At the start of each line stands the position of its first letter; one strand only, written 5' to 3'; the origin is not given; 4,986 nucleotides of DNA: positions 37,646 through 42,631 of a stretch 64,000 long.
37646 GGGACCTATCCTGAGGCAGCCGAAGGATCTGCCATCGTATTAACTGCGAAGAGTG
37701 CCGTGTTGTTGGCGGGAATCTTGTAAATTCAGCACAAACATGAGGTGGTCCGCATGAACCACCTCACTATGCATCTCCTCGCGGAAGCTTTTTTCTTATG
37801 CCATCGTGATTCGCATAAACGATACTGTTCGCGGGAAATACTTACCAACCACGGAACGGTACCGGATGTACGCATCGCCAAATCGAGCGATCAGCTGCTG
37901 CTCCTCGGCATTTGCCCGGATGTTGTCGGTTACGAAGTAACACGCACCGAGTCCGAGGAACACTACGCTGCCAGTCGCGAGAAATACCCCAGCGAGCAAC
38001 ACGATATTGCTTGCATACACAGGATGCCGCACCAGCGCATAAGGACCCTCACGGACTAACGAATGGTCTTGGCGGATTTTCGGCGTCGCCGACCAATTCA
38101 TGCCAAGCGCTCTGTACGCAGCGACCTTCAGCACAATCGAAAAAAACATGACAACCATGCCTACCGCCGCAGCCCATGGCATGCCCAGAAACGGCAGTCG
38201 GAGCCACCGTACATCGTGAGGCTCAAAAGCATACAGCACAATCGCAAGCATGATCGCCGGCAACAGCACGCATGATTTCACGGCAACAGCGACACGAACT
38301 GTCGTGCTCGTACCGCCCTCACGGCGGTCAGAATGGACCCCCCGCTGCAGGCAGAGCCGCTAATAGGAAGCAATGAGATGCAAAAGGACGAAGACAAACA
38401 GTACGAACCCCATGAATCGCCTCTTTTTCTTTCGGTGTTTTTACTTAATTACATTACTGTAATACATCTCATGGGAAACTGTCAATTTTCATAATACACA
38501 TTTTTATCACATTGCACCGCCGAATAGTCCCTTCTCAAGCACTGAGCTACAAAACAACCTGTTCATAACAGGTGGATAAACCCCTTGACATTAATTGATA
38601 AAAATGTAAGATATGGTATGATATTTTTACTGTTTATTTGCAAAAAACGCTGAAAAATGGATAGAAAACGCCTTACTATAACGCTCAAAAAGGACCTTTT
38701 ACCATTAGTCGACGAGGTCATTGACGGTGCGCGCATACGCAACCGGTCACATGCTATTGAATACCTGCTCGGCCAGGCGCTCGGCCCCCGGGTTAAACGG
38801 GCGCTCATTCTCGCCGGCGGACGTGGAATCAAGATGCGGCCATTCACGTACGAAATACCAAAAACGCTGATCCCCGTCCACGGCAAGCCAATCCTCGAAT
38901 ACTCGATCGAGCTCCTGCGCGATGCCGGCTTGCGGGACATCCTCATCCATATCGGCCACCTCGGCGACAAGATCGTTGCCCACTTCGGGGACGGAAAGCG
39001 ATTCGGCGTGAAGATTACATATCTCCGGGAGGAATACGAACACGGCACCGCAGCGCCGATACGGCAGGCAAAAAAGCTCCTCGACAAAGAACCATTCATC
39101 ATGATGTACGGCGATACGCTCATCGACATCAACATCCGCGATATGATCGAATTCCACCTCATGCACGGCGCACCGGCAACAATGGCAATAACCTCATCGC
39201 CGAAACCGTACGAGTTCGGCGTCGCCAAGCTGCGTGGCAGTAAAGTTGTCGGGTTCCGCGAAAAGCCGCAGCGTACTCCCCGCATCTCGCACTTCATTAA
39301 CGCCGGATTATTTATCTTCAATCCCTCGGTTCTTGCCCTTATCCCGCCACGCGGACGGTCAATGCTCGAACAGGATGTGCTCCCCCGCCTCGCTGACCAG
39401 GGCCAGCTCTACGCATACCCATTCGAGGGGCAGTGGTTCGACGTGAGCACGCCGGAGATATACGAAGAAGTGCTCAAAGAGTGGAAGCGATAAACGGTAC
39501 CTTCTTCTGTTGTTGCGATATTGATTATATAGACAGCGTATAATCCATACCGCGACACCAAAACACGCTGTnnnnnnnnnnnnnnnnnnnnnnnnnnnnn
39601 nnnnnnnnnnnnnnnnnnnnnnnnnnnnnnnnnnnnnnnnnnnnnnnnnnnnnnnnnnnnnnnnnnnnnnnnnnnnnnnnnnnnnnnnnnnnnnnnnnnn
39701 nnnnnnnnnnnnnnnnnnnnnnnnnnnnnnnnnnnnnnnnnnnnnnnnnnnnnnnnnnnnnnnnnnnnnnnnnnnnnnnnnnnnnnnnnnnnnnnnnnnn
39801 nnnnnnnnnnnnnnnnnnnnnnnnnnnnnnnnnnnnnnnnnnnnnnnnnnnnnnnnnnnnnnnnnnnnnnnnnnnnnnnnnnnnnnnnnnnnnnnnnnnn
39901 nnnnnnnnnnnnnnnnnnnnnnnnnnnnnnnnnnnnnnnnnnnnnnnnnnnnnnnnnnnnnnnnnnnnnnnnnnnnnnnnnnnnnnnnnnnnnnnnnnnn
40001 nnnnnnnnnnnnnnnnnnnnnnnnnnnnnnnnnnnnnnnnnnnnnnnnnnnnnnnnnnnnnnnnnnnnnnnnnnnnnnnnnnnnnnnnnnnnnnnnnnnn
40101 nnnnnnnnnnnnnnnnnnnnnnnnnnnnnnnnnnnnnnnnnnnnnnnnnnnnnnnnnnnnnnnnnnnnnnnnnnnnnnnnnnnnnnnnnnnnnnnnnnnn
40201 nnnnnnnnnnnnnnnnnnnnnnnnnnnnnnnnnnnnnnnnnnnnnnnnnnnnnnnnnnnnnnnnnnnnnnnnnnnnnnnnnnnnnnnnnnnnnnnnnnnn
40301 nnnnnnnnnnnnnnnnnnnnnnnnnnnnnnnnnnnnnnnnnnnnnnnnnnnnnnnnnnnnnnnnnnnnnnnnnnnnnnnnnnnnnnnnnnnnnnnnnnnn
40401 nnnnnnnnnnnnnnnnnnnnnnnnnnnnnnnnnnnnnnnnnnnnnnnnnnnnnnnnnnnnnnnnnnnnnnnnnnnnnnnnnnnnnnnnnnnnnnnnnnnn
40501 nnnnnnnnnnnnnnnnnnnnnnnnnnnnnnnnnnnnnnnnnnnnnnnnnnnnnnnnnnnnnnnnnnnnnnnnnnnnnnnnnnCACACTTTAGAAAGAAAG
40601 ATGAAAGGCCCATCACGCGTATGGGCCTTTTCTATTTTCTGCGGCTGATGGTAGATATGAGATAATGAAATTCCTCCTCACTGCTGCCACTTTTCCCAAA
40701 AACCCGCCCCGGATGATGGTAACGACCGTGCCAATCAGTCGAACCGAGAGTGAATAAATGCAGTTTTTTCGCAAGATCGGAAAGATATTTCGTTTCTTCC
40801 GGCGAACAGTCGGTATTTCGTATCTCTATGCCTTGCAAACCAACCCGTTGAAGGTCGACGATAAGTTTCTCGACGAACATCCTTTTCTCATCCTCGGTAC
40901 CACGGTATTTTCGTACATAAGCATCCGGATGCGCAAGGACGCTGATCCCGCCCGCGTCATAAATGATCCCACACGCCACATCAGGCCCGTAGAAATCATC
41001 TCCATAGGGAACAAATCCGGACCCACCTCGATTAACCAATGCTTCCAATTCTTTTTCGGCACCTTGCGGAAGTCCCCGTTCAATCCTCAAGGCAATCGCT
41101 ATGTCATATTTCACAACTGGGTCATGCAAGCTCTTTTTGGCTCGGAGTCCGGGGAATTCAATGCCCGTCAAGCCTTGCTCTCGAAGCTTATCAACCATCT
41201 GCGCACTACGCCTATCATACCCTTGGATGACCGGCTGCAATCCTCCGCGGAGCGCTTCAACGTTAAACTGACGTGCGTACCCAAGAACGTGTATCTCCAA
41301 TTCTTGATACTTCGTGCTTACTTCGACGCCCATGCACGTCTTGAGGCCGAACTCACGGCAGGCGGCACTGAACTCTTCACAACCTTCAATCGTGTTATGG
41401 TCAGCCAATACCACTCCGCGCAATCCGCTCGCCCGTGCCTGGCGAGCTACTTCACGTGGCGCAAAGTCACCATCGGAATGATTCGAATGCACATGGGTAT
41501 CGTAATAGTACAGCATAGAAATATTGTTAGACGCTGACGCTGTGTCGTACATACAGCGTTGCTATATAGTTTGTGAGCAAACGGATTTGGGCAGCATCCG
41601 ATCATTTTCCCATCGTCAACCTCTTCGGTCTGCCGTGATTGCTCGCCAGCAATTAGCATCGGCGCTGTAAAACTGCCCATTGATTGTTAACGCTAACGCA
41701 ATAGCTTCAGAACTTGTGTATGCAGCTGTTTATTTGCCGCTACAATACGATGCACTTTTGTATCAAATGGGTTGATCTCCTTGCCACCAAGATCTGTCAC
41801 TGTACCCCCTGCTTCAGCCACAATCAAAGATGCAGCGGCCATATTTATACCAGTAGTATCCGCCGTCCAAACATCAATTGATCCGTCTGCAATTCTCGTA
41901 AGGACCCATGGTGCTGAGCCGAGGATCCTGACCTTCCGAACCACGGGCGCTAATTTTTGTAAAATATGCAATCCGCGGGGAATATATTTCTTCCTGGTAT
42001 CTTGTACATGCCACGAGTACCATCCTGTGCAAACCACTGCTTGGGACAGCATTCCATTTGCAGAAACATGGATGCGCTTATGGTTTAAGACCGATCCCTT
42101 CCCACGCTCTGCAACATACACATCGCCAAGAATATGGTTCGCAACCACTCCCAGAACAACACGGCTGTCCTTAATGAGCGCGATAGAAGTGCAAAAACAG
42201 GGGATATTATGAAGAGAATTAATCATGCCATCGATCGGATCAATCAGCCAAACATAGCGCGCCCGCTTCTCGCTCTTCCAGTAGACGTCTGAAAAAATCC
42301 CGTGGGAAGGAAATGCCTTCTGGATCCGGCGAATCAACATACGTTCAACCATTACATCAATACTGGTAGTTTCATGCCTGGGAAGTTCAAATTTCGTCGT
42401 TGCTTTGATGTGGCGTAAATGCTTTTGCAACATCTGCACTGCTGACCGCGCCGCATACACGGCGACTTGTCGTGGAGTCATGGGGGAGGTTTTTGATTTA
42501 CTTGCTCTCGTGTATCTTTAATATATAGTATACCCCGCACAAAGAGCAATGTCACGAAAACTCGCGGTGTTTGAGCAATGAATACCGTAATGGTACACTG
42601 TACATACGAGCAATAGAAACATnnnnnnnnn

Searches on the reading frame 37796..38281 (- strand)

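Call 81: search_protein_families(library=pfam, proteins=[window:37796-38281:-], max_evalue=0.001)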
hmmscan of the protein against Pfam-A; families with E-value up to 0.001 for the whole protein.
window:37796-38281:- (161 aa): 2 families
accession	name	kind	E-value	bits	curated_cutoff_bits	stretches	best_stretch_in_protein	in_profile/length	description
PF04140.19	ICMT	-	1.9e-11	44.7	24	1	44-131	4-94/95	Isoprenylcysteine carboxyl methyltransferase (ICMT) family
PF04191.18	PEMT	-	2.9e-11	44.2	25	1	37-135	2-103/105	Phospholipid methyltransferase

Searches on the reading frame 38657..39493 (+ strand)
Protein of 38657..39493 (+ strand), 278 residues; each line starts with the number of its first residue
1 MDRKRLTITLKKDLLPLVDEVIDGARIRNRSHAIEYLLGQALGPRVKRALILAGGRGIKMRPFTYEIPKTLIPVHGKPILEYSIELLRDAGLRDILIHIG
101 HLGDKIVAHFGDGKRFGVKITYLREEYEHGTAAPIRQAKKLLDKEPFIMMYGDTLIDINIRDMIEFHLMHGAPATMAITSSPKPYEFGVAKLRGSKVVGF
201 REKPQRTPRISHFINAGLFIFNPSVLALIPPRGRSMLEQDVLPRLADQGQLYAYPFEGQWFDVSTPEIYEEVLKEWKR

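Call 81: search_protein_families(library=pfam, proteins=[window:38657-39493:+], max_evalue=0.001)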
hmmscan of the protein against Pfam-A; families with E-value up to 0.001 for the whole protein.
window:38657-39493:+ (278 aa): 2 families
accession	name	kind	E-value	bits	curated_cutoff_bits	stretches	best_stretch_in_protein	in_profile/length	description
PF00483.29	NTP_transferase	-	3.9e-42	145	21.2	1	49-274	2-240/245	Nucleotidyl transferase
PF12804.13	NTP_transf_3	-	9.7e-11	42.5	27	1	49-154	1-96/160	MobA-like NTP transferase domain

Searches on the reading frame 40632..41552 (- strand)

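Call 81: search_protein_families(library=pfam, proteins=[window:40632-41552:-], max_evalue=0.001)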
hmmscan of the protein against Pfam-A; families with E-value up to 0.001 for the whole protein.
window:40632-41552:- (306 aa): 1 family
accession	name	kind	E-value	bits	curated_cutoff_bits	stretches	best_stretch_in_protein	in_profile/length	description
PF02811.25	PHP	-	2.6e-12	47.8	26.4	1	18-83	1-68/164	PHP domain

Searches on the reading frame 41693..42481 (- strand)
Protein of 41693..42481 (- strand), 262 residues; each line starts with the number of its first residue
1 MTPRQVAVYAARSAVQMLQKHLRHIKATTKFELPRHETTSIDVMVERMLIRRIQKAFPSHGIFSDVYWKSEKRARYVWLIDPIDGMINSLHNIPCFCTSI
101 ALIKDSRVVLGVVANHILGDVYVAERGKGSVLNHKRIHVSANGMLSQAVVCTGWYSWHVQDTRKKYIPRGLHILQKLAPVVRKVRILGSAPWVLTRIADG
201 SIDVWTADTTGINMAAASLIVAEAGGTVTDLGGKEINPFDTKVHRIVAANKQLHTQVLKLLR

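Call 81: search_protein_families(library=pfam, proteins=[window:41693-42481:-], max_evalue=0.001)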
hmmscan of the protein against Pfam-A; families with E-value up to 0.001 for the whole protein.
window:41693-42481:- (262 aa): 1 family
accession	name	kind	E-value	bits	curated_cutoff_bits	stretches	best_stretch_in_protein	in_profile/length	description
PF00459.30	Inositol_P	-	7.1e-49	167.1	27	1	5-261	7-266/271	Inositol monophosphatase family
